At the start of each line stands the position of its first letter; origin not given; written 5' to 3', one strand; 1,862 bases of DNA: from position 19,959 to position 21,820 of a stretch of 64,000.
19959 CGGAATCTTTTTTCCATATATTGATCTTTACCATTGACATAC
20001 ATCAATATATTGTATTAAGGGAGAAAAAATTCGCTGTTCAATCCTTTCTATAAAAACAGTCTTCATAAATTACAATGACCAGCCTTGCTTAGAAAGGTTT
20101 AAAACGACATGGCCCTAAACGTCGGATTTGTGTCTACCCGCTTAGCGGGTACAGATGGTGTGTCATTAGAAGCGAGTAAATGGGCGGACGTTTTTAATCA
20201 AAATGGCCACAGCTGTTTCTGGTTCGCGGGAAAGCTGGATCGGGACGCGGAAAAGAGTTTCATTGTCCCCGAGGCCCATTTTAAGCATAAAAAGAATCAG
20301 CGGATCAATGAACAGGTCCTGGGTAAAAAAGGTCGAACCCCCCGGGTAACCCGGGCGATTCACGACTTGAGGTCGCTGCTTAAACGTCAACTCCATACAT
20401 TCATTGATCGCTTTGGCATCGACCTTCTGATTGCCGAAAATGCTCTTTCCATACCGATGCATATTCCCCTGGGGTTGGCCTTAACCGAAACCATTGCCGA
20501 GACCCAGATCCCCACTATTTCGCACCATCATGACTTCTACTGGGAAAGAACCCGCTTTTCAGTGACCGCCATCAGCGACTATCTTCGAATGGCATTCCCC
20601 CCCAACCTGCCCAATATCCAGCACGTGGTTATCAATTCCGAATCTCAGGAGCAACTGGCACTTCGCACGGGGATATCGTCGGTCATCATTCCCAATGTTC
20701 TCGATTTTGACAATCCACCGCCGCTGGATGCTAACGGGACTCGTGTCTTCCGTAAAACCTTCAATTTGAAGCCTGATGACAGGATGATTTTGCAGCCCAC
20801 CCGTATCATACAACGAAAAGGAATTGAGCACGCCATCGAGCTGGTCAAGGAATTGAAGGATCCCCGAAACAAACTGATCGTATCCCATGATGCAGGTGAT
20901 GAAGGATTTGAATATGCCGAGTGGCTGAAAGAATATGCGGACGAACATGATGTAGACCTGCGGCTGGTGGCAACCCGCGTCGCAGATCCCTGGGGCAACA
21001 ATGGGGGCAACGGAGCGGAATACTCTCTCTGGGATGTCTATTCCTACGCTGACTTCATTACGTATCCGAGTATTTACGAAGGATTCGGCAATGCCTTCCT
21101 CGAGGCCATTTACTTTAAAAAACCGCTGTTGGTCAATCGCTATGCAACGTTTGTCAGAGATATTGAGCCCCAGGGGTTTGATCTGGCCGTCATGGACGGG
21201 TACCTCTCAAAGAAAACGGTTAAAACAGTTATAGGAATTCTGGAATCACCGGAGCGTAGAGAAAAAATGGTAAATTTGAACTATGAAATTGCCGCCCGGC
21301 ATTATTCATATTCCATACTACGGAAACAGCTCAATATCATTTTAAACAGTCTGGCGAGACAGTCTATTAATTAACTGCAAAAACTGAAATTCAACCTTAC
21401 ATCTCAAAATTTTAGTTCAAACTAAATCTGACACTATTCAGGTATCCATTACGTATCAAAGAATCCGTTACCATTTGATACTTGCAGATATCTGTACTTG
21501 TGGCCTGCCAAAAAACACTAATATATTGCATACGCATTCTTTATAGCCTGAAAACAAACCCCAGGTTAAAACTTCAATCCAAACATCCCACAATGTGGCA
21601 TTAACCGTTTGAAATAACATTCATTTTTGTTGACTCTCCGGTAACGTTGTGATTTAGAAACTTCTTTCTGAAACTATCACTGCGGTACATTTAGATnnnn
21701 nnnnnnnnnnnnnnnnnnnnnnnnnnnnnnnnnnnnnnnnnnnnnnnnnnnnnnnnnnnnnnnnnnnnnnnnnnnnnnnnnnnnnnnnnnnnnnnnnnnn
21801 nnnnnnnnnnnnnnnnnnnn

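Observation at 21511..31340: Two unrelated cargos share the same 5' and 3' flanks, around an ECF / Gly-rich-peptide island (candidate novel co-regulated system)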

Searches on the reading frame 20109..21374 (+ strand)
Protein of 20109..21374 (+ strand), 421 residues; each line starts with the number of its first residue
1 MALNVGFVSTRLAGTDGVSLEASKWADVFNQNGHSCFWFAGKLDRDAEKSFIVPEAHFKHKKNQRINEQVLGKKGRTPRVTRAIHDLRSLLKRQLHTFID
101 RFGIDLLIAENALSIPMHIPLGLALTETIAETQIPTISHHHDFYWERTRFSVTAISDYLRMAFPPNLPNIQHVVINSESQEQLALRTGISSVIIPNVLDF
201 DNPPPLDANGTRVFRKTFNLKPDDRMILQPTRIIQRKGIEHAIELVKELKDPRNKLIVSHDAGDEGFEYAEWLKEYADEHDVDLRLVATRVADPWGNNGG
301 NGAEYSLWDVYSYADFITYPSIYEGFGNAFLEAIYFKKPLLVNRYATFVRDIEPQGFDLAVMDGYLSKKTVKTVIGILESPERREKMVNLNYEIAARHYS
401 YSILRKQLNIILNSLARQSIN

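Call 71: list_cluster_members(proteins=[L012:1118-2134:-, L062:1585-2349:+, L037:2436-5264:-, L077:6441-7520:+, L075:3547-5070:+, L039:5255-6475:-, window:20109-21374:+, window:31537-32643:-])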
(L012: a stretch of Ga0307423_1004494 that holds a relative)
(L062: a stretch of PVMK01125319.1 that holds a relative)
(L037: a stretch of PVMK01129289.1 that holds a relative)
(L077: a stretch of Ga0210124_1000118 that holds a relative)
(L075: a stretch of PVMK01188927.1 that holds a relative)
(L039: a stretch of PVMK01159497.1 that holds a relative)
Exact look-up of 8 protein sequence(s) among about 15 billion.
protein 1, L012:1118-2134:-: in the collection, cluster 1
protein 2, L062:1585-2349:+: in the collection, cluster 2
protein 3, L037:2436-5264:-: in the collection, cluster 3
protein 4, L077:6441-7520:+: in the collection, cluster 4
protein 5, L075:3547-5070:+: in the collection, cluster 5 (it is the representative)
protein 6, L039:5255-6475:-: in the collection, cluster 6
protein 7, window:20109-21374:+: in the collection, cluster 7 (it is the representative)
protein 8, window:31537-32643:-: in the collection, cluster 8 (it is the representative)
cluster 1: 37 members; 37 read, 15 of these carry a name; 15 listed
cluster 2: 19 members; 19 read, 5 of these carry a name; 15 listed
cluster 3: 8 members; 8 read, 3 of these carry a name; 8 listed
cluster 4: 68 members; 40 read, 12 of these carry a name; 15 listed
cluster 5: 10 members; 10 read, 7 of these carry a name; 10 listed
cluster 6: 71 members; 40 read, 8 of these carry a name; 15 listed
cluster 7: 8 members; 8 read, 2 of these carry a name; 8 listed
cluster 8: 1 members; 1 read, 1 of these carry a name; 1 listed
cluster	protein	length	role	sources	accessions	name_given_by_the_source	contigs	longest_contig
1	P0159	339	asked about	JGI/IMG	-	-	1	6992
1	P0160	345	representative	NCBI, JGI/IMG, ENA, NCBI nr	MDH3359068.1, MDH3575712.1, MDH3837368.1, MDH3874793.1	MAG: sigma-54 dependent transcriptional regulator [Desulfobacteraceae bacterium] | sigma-54 dependent transcriptional regulator [Desulfobacteraceae bacterium]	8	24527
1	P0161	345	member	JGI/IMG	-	transcriptional regulator with PAS, ATPase and Fis domain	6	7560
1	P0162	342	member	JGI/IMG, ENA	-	two-component system, NtrC family, response regulator AtoC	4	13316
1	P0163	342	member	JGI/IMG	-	transcriptional regulator with PAS, ATPase and Fis domain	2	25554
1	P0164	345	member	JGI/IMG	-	transcriptional regulator with PAS, ATPase and Fis domain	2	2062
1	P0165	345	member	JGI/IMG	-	two-component system, NtrC family, response regulator AtoC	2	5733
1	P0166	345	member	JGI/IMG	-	two-component system response regulator AtoC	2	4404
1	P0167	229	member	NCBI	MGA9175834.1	MAG: sigma 54-interacting transcriptional regulator, partial [Desulfobacterales bacterium]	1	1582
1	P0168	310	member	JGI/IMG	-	transcriptional regulator with PAS, ATPase and Fis domain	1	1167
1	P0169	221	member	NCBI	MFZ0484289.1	MAG: sigma 54-interacting transcriptional regulator, partial [Desulfobacterales bacterium]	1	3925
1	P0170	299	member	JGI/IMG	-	two-component system response regulator AtoC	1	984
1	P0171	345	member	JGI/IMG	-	two-component system, NtrC family, response regulator AtoC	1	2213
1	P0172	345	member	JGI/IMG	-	two-component system response regulator AtoC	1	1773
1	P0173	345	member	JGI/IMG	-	two-component system, NtrC family, response regulator AtoC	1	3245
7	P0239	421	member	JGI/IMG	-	-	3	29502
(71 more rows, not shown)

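Call 72: find_encoding_contigs(protein=P0239, flank=10000, max_places=4)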
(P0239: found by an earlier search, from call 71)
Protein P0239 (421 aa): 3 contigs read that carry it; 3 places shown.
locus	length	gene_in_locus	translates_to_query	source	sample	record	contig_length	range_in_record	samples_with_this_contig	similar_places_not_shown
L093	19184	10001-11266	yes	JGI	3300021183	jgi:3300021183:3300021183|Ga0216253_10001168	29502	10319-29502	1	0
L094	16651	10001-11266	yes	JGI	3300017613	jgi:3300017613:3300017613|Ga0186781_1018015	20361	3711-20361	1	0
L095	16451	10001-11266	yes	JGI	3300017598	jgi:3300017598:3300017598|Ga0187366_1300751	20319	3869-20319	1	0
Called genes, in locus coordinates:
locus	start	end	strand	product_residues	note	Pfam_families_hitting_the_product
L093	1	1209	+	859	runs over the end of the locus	PF04760:IF2_N, PF00009:GTP_EFTU, PF00025:Arf (faint), PF00071:Ras (weak), PF01926:MMR_HSR1, PF22042:EF-G_D2, PF11987:IF-2, PF03144:GTP_EFTU_D2 (weak)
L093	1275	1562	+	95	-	PF04456:DUF503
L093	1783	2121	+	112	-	PF02033:RBFA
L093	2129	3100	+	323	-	PF01368:DHH, PF02272:DHHA1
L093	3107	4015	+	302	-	PF01509:TruB_N, PF16198:TruB_C_2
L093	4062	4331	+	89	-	PF00312:Ribosomal_S15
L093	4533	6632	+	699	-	PF01138:RNase_PH, PF03725:RNase_PH_C, PF03726:PNPase, PF01138:RNase_PH, PF03725:RNase_PH_C (weak), PF00013:KH_1, PF00575:S1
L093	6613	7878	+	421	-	PF00675:Peptidase_M16, PF05193:Peptidase_M16_C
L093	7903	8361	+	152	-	PF22769:DCD, PF00692:dUTPase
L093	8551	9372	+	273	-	PF00753:Lactamase_B, PF23023:Anti-Pycsar_Apyc1 (weak), PF12706:Lactamase_B_2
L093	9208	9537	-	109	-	-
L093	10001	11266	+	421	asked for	PF00534:Glycos_transf_1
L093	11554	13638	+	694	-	PF13185:GAF_2, PF00989:PAS, PF13188:PAS_8 (weak), PF13426:PAS_9, PF08447:PAS_3, PF00512:HisKA (faint), PF02518:HATPase_c, PF00072:Response_reg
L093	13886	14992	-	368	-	PF04015:DUF362, PF25160:LdpA_Fe-S-bd (faint), PF12797:Fer4_2 (faint), PF12838:Fer4_7, PF13187:Fer4_9 (weak), PF13237:Fer4_10 (weak), PF14697:Fer4_21 (weak), PF00037:Fer4 (weak), +2 more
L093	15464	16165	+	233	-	-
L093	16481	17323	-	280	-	PF01026:TatD_DNase (faint), PF04909:Amidohydro_2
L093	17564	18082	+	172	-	PF00588:SpoU_methylase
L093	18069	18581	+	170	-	PF00583:Acetyltransf_1, PF13673:Acetyltransf_10, PF13508:Acetyltransf_7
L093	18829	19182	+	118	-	?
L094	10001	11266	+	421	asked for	PF00534:Glycos_transf_1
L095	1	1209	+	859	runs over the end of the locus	PF04760:IF2_N, PF00009:GTP_EFTU, PF00025:Arf (faint), PF00071:Ras (weak), PF01926:MMR_HSR1, PF22042:EF-G_D2, PF11987:IF-2, PF03144:GTP_EFTU_D2 (weak)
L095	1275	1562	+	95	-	PF04456:DUF503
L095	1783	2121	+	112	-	PF02033:RBFA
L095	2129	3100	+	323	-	PF01368:DHH, PF02272:DHHA1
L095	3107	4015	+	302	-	PF01509:TruB_N, PF16198:TruB_C_2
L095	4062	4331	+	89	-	PF00312:Ribosomal_S15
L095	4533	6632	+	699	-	PF01138:RNase_PH, PF03725:RNase_PH_C, PF03726:PNPase, PF01138:RNase_PH, PF03725:RNase_PH_C (weak), PF00013:KH_1, PF00575:S1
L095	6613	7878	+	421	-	PF00675:Peptidase_M16, PF05193:Peptidase_M16_C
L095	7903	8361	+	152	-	PF22769:DCD, PF00692:dUTPase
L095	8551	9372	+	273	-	PF00753:Lactamase_B, PF23023:Anti-Pycsar_Apyc1 (weak), PF12706:Lactamase_B_2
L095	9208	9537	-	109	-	-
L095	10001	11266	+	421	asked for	PF00534:Glycos_transf_1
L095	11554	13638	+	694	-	PF13185:GAF_2, PF00989:PAS, PF13188:PAS_8 (weak), PF13426:PAS_9, PF08447:PAS_3, PF00512:HisKA (faint), PF02518:HATPase_c, PF00072:Response_reg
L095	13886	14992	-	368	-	PF04015:DUF362, PF25160:LdpA_Fe-S-bd (faint), PF12797:Fer4_2 (faint), PF12838:Fer4_7, PF13187:Fer4_9 (weak), PF13237:Fer4_10 (weak), PF14697:Fer4_21 (weak), PF00037:Fer4 (weak), +2 more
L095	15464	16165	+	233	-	-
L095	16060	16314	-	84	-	-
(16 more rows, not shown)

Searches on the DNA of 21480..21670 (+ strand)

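Call 87: search_dna_similar(query=window:21480-21670:+, collection=plasmids, mode=distant, max_rows=10)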
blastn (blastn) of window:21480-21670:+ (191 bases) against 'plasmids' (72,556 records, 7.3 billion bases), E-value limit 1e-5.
No match.
